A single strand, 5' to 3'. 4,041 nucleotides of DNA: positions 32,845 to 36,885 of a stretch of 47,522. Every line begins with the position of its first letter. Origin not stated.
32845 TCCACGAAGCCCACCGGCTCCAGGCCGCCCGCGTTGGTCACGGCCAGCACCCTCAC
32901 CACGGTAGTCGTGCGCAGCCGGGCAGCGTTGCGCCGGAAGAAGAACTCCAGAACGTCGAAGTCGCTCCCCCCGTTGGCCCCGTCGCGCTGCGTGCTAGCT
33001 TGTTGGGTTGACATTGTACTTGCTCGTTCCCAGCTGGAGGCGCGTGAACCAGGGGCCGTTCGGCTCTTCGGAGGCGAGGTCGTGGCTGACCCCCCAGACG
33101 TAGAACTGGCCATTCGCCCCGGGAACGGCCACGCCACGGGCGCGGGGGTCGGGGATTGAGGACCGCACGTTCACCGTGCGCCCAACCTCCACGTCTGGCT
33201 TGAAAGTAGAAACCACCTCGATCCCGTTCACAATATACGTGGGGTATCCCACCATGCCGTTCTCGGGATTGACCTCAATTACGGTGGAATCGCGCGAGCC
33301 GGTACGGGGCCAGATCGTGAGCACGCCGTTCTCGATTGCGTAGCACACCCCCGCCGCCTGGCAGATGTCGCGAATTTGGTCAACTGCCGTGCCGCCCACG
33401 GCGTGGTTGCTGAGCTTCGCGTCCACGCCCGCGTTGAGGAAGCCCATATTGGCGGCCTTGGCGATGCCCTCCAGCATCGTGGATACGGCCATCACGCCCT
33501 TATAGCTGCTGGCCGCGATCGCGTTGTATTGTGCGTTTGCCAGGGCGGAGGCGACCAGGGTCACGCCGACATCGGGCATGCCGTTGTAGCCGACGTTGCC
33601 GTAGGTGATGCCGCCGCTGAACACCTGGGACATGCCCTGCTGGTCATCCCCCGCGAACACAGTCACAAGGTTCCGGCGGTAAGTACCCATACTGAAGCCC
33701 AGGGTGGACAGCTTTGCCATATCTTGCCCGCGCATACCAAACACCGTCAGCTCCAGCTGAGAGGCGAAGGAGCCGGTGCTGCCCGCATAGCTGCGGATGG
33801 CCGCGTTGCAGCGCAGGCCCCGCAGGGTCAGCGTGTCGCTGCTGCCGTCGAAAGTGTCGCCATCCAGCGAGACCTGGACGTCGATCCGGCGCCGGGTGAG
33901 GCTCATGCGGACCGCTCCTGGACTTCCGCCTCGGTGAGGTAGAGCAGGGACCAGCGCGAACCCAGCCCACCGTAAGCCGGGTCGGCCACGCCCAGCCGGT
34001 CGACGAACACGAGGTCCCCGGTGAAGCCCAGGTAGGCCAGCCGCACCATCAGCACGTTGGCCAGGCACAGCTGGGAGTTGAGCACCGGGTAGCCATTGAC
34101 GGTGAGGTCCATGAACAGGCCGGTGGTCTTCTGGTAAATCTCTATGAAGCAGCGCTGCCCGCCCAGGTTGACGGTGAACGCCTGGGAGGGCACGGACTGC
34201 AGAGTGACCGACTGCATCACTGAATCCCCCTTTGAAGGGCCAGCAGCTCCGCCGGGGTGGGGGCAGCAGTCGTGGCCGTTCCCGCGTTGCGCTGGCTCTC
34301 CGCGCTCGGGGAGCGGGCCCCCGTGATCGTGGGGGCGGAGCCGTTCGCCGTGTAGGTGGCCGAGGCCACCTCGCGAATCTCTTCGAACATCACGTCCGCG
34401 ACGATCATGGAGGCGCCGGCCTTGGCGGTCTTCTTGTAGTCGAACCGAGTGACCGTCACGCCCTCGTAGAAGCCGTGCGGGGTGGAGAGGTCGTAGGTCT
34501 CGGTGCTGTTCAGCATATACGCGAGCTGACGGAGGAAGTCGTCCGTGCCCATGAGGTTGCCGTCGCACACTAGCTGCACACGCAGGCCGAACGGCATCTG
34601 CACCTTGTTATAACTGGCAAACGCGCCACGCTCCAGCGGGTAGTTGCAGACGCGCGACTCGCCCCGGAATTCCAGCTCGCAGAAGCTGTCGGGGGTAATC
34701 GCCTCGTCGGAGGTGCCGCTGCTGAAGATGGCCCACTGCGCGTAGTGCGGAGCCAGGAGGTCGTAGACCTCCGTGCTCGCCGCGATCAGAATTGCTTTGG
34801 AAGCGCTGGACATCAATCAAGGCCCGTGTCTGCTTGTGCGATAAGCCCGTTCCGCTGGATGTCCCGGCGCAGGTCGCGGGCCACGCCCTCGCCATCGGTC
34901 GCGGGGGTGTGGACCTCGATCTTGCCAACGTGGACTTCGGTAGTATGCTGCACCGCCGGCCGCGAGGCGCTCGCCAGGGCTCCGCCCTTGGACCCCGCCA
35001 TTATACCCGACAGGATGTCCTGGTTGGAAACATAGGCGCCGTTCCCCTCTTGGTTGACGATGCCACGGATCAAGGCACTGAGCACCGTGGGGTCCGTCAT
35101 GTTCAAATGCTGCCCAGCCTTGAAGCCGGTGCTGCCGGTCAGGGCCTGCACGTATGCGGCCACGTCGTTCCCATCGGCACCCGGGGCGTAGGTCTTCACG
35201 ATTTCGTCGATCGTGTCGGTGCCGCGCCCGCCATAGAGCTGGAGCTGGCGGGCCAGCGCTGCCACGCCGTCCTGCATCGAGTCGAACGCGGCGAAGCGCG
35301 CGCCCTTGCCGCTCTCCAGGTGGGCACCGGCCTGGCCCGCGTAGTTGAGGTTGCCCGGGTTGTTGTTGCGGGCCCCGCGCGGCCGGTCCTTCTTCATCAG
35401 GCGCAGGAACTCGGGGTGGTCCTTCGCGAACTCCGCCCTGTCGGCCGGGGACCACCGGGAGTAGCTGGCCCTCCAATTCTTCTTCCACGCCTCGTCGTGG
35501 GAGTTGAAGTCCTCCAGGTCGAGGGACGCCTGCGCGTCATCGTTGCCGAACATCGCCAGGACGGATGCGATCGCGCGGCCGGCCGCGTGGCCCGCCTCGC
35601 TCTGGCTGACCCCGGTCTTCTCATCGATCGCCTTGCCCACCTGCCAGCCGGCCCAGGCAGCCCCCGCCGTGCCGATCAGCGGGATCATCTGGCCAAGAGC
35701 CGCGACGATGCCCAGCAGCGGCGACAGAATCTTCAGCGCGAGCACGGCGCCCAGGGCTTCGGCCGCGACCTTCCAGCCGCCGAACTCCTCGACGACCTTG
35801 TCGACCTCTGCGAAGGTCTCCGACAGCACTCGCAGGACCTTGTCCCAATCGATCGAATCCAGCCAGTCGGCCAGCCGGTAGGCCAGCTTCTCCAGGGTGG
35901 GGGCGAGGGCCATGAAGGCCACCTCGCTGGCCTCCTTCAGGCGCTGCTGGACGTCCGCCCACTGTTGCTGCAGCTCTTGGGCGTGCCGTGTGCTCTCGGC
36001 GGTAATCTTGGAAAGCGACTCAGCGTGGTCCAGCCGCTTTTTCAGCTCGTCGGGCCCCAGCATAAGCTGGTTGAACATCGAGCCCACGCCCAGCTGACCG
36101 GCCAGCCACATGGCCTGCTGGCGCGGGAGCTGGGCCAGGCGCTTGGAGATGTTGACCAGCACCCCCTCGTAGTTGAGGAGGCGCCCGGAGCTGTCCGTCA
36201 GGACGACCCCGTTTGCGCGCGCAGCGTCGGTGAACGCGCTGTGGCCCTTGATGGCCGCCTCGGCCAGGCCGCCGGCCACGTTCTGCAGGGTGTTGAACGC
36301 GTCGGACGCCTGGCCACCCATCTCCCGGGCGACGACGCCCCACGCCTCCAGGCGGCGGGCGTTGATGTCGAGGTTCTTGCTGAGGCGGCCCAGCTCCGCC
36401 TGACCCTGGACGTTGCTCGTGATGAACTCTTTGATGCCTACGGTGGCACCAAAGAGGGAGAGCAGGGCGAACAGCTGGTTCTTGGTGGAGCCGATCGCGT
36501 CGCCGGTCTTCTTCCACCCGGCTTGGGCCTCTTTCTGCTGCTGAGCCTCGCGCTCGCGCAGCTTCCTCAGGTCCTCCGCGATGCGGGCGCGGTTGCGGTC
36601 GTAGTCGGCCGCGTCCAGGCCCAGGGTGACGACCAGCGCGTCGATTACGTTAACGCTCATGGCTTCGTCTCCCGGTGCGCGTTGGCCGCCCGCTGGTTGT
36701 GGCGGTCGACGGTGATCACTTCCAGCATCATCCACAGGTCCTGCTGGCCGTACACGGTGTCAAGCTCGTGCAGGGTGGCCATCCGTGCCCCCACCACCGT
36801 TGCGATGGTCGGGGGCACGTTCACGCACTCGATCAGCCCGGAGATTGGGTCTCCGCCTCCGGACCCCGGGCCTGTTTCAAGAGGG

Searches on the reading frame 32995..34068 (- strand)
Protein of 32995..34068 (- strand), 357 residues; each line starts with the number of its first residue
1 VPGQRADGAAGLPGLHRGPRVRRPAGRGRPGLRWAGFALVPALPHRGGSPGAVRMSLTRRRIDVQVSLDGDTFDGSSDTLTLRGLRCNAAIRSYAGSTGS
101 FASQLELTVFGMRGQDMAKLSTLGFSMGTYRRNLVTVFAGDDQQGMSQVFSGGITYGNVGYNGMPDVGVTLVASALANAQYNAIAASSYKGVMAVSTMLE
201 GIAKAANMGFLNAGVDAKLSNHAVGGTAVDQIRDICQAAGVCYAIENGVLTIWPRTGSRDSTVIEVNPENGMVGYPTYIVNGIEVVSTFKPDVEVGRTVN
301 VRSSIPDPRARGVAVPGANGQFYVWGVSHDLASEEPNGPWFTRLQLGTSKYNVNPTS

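Call 61: search_protein_families(library=phrogs, proteins=[window:32995-34068:-], max_evalue=0.001)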
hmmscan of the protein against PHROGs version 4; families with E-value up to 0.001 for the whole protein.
window:32995-34068:- (357 aa): 2 families
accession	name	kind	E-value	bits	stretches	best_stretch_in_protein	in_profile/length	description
phrog_196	-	tail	5.8e-53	181.2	1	55-346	82-358/536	baseplate hub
phrog_20677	-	unknown function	0.00012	21.6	1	187-320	275-411/631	-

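Call 62: search_protein_families(library=pfam, proteins=[window:32995-34068:-], max_evalue=0.001)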
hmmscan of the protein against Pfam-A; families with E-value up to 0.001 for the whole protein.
window:32995-34068:- (357 aa): 1 family
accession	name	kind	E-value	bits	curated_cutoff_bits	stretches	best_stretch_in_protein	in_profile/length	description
PF22759.1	E217_GP41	-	8.9e-13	48.5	27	1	135-334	74-269/279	Baseplate hub gp41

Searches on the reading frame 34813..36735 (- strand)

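Call 12: search_protein_families(library=phrogs, proteins=[window:34813-36735:-], max_evalue=0.00001)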
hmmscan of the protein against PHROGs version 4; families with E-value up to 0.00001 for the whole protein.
window:34813-36735:- (640 aa): 13 families
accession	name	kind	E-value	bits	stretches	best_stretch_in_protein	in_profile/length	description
phrog_2276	-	tail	3.2e-55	189.1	1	29-583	24-615/673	tail length tape measure protein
phrog_7694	-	unknown function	3.6e-35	122.9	1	233-591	299-645/675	-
phrog_873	-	head and packaging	1.4e-31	110.7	1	446-578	349-484/1277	endolysin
phrog_3824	-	unknown function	1.9e-30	107.5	1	26-351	1-321/750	-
phrog_2013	-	tail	2.6e-28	100.2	1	29-408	3-370/657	lytic tail protein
phrog_9570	-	tail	2.2e-22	80.8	1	28-286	4-278/689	tail length tape measure protein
phrog_8125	-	tail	4.6e-22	79.7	1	94-347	79-345/578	tail length tape measure protein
phrog_7182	-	other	1.8e-18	67.2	1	453-576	659-792/1228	tail injection transglycosylase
phrog_992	-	head and packaging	4.6e-14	53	1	410-599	159-305/764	head protein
phrog_12506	-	tail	1.6e-13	51.7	1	26-257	1-206/218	tail length tape measure protein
phrog_9388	-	unknown function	1.2e-10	41.8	1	96-353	44-313/615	-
phrog_12278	-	tail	1.5e-10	41.9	1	68-372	17-315/448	tail fiber protein/ lysozyme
phrog_34923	-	tail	4.5e-10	39.8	1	70-283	95-309/540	tail length tape measure protein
